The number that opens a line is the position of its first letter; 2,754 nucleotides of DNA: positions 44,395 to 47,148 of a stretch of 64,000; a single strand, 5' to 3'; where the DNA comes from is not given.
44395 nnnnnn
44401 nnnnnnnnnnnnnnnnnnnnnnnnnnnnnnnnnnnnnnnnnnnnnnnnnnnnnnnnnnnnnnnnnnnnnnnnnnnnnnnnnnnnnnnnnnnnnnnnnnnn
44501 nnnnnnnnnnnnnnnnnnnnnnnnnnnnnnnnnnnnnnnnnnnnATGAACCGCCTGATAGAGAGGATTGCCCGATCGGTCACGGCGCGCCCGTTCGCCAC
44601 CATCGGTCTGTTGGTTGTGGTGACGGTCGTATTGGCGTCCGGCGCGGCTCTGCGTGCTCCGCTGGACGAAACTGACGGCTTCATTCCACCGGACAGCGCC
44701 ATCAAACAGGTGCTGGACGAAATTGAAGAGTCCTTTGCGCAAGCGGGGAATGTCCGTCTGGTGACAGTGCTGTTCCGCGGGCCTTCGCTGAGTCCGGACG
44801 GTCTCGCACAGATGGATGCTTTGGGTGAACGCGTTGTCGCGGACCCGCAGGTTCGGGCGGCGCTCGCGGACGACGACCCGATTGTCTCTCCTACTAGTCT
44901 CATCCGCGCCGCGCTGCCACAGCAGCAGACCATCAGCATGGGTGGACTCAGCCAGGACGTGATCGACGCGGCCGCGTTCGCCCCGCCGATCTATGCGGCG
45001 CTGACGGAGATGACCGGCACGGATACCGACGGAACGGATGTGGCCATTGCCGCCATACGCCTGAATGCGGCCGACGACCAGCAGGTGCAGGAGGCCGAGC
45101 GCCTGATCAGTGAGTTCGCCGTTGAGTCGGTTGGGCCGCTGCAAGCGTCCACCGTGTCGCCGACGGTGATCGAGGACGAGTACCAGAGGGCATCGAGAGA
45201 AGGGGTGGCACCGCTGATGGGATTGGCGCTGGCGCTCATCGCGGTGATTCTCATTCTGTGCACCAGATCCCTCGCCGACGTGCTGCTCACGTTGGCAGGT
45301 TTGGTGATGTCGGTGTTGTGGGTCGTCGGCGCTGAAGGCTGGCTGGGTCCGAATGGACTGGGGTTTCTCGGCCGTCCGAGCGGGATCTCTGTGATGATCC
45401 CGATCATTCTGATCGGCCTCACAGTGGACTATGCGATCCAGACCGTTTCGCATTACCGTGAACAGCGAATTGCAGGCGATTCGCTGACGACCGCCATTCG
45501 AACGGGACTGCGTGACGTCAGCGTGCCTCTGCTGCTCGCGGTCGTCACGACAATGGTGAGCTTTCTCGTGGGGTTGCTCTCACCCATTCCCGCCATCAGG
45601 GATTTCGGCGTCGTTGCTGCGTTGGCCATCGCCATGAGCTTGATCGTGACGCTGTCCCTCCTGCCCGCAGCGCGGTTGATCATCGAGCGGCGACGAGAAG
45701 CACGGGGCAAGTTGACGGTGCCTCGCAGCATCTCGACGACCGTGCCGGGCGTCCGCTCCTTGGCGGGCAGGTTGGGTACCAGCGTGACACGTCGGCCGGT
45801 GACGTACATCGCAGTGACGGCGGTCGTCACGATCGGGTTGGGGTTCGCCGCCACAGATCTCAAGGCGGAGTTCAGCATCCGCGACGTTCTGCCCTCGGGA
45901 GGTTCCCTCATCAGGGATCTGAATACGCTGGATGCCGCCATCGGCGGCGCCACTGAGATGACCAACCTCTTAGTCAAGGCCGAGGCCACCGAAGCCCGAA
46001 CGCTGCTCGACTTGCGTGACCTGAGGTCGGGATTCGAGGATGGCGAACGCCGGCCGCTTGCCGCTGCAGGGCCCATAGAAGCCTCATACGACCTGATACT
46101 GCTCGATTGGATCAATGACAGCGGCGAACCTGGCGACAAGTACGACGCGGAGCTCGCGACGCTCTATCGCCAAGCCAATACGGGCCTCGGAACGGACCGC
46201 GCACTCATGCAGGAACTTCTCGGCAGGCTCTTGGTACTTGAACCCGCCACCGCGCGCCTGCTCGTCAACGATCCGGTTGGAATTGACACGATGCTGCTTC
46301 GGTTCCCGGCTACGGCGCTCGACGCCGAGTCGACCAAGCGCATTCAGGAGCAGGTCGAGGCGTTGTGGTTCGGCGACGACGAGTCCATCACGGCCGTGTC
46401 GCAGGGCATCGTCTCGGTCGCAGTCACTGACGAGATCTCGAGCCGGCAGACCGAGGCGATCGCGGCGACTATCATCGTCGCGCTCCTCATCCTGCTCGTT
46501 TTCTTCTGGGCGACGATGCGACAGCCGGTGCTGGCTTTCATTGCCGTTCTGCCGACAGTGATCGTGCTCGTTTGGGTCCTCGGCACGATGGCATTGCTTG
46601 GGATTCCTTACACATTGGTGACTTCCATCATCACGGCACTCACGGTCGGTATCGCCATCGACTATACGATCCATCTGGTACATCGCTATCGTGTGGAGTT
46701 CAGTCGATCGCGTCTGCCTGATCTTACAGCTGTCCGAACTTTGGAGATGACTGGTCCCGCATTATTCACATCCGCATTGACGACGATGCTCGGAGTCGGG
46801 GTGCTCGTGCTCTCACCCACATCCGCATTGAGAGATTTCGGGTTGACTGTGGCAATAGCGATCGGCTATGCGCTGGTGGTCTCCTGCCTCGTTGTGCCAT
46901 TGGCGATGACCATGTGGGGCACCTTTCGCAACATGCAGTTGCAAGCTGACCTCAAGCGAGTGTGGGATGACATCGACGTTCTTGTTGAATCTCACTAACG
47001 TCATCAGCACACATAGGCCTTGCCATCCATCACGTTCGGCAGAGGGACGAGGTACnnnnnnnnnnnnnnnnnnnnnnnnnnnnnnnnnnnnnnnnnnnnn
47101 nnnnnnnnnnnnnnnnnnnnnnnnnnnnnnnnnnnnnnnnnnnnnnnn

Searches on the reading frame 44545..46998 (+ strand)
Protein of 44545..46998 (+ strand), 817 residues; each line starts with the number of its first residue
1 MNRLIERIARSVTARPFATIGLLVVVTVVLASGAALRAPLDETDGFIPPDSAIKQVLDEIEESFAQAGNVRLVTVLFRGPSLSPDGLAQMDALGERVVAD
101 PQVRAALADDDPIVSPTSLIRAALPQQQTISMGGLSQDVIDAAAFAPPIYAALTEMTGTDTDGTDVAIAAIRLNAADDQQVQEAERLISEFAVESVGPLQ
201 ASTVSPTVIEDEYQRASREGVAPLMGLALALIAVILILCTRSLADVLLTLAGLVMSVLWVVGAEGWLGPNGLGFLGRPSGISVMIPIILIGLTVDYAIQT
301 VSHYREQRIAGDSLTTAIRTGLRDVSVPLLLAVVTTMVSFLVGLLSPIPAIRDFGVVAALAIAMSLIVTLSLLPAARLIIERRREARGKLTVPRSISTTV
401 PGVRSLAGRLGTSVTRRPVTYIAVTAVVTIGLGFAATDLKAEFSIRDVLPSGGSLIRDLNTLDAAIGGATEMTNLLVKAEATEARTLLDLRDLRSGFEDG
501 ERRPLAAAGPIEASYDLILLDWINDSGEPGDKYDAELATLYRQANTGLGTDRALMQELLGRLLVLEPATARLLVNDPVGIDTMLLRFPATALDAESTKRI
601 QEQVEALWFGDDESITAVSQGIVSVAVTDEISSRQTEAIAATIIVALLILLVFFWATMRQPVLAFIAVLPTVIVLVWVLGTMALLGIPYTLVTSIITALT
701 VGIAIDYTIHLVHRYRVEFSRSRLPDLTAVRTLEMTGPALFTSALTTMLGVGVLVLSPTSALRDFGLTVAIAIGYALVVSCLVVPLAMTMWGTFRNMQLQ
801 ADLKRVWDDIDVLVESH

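Call 37: search_protein_families(library=pfam, proteins=[window:44545-46998:+], max_evalue=0.001)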
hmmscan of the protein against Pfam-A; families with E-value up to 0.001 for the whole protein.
window:44545-46998:+ (817 aa): 3 families
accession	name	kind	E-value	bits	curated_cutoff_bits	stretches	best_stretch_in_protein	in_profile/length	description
PF03176.21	MMPL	-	4.9e-33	114.9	20.5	2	48-419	4-331/333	MMPL family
PF02460.24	Patched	-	4.1e-15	56.3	23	2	243-375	25-152/156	Patched SSD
PF12349.14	Sterol-sensing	-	5.1e-14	52.9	22.3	2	281-392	37-147/153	Sterol-sensing domain of SREBP cleavage-activation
